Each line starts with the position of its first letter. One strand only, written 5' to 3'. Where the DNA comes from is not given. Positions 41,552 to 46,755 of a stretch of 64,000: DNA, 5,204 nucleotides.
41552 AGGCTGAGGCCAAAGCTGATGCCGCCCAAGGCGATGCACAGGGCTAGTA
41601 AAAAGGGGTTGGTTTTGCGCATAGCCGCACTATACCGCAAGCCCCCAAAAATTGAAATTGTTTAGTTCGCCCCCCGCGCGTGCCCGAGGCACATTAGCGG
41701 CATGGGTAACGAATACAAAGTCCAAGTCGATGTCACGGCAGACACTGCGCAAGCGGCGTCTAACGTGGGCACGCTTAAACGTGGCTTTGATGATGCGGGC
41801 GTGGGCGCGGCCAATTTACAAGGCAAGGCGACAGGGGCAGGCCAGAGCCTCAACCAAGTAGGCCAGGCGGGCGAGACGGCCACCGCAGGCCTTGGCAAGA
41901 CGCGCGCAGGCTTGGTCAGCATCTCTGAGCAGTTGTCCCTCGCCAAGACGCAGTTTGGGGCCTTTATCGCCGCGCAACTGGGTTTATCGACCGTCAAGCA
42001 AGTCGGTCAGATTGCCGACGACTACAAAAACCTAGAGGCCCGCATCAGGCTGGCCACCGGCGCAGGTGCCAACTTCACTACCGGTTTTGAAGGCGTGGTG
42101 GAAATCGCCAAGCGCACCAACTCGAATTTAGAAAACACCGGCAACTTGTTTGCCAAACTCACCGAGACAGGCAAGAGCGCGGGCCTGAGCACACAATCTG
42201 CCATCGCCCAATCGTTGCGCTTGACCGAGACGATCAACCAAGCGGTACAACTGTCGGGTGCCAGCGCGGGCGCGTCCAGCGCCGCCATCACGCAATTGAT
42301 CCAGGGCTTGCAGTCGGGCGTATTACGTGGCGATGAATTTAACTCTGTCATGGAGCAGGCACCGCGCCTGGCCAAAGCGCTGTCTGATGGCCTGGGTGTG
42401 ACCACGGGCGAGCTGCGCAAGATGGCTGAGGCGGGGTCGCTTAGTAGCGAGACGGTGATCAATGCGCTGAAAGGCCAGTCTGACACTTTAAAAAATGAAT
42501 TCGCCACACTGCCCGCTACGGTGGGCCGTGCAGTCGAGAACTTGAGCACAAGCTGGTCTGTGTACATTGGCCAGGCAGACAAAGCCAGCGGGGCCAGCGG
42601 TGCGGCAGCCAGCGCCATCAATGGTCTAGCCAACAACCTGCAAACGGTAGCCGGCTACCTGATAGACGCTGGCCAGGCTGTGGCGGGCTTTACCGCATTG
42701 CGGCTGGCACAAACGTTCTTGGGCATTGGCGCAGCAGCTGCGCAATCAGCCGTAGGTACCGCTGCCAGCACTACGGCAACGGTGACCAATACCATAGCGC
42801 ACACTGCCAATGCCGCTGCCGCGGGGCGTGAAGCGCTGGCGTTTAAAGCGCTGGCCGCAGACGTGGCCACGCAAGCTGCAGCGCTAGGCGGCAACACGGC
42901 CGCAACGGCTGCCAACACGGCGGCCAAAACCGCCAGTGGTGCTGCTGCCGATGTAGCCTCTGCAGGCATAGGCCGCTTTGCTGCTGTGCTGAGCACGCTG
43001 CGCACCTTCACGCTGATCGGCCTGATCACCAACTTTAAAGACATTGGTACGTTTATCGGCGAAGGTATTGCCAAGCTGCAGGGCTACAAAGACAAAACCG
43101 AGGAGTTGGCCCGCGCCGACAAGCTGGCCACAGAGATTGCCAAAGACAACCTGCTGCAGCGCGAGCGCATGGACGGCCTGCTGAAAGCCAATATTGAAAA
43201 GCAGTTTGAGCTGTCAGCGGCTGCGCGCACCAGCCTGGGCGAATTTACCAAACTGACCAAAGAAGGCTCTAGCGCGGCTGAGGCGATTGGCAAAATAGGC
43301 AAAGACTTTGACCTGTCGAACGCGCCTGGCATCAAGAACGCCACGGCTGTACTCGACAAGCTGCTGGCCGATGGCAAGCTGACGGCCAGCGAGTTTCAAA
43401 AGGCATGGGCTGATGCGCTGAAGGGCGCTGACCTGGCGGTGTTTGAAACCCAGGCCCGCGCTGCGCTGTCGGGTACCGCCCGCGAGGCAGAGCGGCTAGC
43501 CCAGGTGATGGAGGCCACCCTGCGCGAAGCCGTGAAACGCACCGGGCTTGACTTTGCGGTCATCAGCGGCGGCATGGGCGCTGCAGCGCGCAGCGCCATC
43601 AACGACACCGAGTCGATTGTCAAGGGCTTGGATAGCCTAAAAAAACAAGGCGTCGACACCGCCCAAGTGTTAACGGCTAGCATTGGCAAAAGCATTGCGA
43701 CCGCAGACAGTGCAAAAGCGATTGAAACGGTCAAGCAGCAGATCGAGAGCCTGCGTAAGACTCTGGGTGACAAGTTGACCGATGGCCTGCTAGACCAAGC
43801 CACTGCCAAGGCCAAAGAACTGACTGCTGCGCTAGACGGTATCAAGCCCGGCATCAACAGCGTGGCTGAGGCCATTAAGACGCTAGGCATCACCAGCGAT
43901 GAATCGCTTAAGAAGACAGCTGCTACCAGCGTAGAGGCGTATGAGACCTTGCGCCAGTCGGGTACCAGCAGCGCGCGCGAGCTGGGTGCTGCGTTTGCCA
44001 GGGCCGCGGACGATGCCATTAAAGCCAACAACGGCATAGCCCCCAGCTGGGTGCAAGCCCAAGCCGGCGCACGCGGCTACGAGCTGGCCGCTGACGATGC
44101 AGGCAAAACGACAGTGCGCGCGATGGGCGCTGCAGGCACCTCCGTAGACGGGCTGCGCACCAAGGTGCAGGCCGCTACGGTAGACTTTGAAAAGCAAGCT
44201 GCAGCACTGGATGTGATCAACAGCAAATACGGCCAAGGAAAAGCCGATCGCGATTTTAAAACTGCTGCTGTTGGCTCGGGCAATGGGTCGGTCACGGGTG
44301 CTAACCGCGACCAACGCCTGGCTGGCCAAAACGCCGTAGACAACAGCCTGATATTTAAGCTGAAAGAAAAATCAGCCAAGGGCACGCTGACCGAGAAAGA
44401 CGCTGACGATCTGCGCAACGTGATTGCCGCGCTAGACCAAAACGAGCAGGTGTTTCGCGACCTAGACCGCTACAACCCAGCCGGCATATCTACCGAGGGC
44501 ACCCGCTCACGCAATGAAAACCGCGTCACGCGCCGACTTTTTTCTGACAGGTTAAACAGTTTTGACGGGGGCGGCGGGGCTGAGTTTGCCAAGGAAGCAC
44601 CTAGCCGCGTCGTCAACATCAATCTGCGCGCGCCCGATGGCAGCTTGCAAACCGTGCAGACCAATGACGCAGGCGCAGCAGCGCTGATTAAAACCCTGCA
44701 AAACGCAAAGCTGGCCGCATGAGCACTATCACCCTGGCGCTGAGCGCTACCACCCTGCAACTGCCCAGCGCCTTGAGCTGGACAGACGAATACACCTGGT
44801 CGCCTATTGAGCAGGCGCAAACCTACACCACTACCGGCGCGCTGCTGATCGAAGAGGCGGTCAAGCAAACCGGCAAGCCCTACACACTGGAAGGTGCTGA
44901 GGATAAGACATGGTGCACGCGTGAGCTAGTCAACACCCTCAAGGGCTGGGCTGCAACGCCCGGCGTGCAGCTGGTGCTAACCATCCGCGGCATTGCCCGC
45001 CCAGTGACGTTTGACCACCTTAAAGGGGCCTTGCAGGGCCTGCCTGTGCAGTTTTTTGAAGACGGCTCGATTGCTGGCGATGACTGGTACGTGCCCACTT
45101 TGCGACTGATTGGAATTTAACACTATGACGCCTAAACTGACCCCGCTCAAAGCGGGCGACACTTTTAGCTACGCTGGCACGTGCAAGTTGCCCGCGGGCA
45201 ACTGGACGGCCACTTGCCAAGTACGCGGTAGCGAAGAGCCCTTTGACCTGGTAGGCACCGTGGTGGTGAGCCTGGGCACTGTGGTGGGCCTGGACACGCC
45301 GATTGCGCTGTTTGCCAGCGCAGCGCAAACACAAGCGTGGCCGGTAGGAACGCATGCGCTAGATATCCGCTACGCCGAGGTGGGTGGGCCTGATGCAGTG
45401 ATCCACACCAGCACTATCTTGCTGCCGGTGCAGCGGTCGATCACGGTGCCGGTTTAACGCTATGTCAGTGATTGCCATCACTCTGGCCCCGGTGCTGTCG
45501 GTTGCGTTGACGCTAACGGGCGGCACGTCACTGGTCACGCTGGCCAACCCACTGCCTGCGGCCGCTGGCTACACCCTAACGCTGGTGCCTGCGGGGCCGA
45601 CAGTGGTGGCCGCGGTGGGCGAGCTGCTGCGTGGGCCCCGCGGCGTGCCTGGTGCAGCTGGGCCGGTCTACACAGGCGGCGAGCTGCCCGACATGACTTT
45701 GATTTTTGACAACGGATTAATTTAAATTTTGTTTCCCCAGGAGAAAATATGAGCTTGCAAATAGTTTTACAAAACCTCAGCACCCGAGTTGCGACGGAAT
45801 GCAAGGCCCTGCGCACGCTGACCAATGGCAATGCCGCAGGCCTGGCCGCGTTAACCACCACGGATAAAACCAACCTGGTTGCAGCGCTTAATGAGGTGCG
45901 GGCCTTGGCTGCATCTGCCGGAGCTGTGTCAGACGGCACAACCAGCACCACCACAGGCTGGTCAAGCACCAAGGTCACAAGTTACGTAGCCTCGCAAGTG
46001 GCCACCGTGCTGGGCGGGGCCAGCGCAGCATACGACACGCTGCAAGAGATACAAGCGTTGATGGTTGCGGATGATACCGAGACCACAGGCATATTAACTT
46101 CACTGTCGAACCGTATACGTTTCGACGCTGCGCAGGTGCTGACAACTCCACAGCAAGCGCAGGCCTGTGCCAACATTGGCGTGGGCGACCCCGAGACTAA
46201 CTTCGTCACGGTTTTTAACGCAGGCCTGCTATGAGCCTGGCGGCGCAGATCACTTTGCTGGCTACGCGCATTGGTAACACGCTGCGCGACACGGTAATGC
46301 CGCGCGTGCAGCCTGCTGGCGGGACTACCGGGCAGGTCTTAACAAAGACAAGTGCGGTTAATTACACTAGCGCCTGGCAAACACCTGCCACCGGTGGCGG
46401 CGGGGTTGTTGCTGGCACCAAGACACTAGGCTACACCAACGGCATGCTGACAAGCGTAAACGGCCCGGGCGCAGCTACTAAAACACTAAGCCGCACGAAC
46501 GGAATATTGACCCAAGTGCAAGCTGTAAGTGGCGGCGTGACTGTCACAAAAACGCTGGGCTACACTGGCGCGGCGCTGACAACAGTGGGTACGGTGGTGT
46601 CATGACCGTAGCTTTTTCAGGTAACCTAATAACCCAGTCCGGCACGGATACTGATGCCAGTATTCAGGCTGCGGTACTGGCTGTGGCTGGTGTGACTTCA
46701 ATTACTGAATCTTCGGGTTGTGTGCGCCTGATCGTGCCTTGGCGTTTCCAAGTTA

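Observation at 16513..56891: Intact Mu-type transposable prophage whose late region is split into divergent blocks at opposite genome ends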

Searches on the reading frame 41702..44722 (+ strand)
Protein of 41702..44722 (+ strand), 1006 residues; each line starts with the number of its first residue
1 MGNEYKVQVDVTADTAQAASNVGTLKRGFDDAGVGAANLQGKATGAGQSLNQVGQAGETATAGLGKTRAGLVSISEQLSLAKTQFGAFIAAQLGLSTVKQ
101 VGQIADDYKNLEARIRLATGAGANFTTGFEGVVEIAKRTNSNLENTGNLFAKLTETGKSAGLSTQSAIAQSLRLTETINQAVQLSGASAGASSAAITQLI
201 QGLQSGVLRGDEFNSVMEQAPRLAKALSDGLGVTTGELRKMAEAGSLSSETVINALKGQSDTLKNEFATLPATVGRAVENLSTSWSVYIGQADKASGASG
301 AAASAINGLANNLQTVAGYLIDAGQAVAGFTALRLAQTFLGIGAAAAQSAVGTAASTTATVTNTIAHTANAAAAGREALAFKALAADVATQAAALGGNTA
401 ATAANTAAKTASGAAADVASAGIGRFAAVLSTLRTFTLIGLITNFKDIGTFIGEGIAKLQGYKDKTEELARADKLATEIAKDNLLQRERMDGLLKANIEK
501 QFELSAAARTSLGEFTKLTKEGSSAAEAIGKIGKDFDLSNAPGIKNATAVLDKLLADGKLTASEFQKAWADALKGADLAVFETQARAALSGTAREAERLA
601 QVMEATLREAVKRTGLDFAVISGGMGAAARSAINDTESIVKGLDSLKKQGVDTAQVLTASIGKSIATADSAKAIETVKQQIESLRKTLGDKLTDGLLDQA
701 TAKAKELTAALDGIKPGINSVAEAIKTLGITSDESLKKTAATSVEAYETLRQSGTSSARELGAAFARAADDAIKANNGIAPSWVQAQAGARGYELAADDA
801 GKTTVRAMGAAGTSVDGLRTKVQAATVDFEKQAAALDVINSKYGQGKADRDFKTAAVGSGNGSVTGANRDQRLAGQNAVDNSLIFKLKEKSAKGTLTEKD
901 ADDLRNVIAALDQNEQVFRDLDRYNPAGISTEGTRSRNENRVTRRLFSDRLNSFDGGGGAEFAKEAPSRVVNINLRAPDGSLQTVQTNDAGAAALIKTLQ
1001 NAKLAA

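Call 11: search_protein_families(library=phrogs, proteins=[window:41702-44722:+])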
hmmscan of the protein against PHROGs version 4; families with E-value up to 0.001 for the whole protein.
window:41702-44722:+ (1006 aa): 21 families
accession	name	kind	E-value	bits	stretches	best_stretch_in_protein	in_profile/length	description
phrog_12706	-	tail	1.6e-151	507.9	2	17-413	156-508/1244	tail length tape measure protein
phrog_3519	-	tail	5.2e-80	271.3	1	3-521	6-510/959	tail length tape measure protein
phrog_339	-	tail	4.3e-70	238.2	1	37-424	32-422/1123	tail length tape measure protein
phrog_3336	-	tail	9.5e-63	214.2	1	77-352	67-326/1051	tail length tape measure protein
phrog_8010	-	tail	4.8e-62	211.2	1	38-424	208-590/1543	tail length tape measure protein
phrog_2335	-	tail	3.9e-60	205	1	10-894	395-1252/1536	tail length tape measure protein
phrog_1107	-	tail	1.4e-49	170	1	51-690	172-770/1252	tail length tape measure protein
phrog_32885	-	tail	1.5e-43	150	1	92-373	46-316/948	tail length tape measure protein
phrog_17300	-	tail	1.8e-42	146.7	1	87-587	65-526/900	tail length tape measure protein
phrog_7740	-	tail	3.9e-41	141.5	1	48-424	35-392/2151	tail length tape measure protein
phrog_1506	-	tail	1.2e-34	120.6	1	46-868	23-782/1269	tail length tape measure protein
phrog_16297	-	tail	6.3e-33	115.1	1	45-342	26-325/777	tail length tape measure protein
phrog_16889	-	tail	8.3e-30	105.1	1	38-402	25-375/470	tail length tape measure protein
phrog_1068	-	tail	2.5e-28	100.3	1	68-411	81-392/706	tail length tape measure protein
phrog_27190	-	tail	9.1e-24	84.5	1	54-357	68-358/1015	tail length tape measure protein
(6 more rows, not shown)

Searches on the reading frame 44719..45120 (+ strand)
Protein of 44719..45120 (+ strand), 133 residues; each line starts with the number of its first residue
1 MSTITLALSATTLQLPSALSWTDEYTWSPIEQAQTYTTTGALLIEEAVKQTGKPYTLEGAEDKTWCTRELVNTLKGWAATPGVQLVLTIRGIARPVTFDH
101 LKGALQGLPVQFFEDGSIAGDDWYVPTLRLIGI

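Call 12: search_protein_families(library=phrogs, proteins=[window:44719-45120:+])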
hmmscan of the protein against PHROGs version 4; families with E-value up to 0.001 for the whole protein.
window:44719-45120:+ (133 aa): 1 family
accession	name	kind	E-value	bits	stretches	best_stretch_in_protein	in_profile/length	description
phrog_4408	-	unknown function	8.4e-29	101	1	10-132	6-127/128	-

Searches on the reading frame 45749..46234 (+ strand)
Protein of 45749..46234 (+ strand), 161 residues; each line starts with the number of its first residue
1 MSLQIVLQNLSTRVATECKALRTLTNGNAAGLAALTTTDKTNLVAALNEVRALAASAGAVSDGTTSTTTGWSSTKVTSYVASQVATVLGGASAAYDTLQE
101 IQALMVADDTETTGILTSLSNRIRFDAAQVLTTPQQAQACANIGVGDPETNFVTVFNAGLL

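Call 12: search_protein_families(library=phrogs, proteins=[window:45749-46234:+])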
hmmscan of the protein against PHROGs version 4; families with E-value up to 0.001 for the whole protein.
window:45749-46234:+ (161 aa): 3 families
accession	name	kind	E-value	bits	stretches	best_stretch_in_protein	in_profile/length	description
phrog_4757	-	unknown function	4.6e-42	145.5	1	1-160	9-184/359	-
phrog_7765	-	unknown function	0.00012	21.5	1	59-130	215-286/578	-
phrog_2137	-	tail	0.00015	22.3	1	8-92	168-254/267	tail fiber protein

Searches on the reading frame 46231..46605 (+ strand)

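Call 12: search_protein_families(library=phrogs, proteins=[window:46231-46605:+])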
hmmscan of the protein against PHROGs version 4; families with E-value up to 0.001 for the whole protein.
window:46231-46605:+ (124 aa): 2 families
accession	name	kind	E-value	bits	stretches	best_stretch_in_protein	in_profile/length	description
phrog_22680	-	unknown function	7.8e-16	59.1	1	6-58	4-56/78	-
phrog_36751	-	tail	0.00022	20.5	1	23-59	213-246/1057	minor tail protein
